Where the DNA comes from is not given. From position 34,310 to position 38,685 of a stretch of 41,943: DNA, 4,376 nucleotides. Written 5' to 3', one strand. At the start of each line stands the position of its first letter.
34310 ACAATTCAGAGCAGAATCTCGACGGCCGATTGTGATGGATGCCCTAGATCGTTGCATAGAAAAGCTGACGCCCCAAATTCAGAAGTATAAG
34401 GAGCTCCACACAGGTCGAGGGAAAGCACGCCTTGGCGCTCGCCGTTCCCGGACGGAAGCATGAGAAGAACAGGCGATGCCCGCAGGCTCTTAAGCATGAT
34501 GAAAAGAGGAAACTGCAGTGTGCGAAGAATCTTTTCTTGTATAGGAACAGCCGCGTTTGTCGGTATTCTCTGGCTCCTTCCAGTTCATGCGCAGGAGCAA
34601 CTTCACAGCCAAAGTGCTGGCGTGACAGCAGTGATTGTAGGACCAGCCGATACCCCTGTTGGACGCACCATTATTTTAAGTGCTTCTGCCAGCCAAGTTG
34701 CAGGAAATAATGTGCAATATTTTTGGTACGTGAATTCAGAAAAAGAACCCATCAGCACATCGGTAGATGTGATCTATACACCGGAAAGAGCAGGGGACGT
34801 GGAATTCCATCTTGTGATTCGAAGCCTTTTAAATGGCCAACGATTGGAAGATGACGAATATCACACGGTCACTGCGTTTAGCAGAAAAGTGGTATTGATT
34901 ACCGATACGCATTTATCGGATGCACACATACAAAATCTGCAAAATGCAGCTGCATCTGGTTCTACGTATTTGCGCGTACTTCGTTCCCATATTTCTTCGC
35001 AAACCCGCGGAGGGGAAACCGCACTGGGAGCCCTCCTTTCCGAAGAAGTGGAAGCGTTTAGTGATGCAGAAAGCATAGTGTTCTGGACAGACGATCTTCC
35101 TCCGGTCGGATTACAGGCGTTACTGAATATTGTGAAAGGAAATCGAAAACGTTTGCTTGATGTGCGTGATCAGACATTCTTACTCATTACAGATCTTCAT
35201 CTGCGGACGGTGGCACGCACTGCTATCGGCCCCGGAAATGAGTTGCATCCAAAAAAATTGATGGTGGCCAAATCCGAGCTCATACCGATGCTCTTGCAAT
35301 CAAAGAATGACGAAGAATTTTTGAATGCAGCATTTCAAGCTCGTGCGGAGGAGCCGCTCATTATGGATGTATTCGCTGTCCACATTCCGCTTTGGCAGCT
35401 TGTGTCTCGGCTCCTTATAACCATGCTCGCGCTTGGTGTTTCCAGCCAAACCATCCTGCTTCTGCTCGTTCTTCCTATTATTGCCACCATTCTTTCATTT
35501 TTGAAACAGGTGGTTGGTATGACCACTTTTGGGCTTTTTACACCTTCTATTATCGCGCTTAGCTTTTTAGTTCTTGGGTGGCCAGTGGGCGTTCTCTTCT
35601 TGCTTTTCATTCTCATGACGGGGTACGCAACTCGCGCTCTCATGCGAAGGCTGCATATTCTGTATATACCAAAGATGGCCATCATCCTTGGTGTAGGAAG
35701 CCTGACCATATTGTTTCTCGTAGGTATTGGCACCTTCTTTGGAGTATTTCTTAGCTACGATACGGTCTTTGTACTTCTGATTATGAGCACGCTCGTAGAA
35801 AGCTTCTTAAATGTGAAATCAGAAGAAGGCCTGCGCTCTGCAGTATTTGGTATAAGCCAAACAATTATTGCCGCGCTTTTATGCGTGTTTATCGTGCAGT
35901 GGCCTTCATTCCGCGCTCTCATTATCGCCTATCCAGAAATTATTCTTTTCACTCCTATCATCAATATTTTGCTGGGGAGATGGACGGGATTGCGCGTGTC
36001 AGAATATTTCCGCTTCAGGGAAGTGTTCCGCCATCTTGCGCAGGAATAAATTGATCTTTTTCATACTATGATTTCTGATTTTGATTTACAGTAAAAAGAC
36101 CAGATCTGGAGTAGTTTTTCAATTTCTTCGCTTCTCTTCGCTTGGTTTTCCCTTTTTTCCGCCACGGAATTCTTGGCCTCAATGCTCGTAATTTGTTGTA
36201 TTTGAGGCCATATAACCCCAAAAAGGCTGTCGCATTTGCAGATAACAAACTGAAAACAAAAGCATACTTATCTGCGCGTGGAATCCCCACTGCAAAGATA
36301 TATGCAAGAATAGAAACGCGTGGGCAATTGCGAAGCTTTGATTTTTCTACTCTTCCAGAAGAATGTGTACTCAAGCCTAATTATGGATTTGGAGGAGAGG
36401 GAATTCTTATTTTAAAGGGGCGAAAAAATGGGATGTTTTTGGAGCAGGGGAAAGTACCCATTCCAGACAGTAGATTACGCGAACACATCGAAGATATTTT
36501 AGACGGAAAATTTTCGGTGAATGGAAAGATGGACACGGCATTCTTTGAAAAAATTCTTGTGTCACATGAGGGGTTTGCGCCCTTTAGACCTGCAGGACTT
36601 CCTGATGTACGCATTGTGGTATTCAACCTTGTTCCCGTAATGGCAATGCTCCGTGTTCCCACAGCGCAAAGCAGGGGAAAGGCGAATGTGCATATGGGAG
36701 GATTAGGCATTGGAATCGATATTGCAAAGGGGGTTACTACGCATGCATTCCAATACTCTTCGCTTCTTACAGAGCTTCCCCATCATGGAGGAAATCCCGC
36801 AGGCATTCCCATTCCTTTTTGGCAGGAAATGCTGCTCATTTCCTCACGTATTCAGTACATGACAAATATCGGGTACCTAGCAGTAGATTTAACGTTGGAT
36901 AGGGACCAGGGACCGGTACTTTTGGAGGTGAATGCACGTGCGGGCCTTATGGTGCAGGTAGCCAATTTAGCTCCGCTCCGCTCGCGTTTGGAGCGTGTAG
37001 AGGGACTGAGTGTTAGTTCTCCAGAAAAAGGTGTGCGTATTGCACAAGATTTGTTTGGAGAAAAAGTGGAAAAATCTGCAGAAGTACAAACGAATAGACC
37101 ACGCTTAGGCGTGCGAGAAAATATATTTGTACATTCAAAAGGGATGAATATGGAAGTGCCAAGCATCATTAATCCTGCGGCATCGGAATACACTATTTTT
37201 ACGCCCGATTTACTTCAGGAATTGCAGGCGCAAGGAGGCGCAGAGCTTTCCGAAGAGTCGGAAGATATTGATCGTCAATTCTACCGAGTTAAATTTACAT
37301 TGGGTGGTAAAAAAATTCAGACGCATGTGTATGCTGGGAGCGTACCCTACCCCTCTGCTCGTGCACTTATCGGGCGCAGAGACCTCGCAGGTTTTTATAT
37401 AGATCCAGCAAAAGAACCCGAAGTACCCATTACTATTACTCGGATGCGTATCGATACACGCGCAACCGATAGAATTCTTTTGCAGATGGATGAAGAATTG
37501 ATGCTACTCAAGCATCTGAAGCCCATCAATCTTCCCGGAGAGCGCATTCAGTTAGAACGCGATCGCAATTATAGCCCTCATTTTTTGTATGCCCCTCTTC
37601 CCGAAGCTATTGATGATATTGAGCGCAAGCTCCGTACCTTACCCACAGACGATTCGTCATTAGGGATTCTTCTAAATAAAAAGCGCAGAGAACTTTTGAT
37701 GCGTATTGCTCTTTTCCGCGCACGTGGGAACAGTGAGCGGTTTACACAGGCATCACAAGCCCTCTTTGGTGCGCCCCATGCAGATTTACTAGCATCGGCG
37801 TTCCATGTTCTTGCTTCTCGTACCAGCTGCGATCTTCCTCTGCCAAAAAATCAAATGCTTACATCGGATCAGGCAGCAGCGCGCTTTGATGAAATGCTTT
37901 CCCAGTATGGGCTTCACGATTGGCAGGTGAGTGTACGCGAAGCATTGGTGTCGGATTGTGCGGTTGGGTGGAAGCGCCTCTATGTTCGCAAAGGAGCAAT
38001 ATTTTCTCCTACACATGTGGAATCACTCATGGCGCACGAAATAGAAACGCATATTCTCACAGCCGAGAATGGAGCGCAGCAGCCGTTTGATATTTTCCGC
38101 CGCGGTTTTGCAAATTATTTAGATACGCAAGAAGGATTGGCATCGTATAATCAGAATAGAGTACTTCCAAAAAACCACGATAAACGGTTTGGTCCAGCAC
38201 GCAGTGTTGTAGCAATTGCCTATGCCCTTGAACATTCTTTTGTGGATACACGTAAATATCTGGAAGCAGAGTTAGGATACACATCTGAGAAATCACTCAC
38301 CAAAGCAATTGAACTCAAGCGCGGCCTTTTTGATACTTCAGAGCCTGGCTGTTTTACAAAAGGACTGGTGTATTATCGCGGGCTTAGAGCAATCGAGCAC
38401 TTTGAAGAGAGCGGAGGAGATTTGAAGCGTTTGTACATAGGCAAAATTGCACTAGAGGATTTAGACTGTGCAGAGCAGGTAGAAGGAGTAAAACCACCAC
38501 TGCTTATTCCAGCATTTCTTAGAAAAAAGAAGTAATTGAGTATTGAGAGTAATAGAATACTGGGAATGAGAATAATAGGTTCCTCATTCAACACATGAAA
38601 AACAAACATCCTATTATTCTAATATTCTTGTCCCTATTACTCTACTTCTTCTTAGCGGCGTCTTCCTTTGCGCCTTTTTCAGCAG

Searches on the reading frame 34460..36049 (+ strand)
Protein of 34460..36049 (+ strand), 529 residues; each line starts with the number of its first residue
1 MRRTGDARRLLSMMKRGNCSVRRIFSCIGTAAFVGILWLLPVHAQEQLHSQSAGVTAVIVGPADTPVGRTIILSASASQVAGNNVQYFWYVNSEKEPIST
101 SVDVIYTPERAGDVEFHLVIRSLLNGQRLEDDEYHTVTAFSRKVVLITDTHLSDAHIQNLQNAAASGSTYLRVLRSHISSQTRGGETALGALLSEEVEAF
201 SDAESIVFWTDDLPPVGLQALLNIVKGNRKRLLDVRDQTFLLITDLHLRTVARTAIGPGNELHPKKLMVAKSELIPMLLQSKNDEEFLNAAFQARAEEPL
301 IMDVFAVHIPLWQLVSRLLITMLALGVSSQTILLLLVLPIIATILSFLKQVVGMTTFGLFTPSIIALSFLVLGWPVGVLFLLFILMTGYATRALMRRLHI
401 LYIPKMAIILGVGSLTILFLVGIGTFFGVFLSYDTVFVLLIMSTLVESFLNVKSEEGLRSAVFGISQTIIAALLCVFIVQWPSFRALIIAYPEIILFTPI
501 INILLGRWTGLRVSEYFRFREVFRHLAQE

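Call 19: search_protein_families(library=pfam, proteins=[window:34460-36049:+], max_evalue=0.00001)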
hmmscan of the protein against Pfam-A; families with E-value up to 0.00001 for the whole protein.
window:34460-36049:+ (529 aa): 1 family
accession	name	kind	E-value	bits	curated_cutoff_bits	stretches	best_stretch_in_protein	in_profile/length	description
PF14402.11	7TM_transglut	-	1.6e-21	77.4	25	1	320-522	43-247/248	7 transmembrane helices usually fused to an inactive transglutaminase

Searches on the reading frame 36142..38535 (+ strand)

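Call 19: search_protein_families(library=pfam, proteins=[window:36142-38535:+], max_evalue=0.00001)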
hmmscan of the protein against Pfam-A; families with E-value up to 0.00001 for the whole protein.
window:36142-38535:+ (797 aa): 2 families
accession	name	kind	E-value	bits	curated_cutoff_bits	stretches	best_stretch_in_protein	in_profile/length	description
PF14397.11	ATPgrasp_ST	-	6.5e-56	190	31.4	1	16-287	2-277/278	Sugar-transfer associated ATP-grasp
PF08014.17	MATCAP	-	4.4e-44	151.4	27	1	474-780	7-331/365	Microtubule-associated tyrosine carboxypeptidase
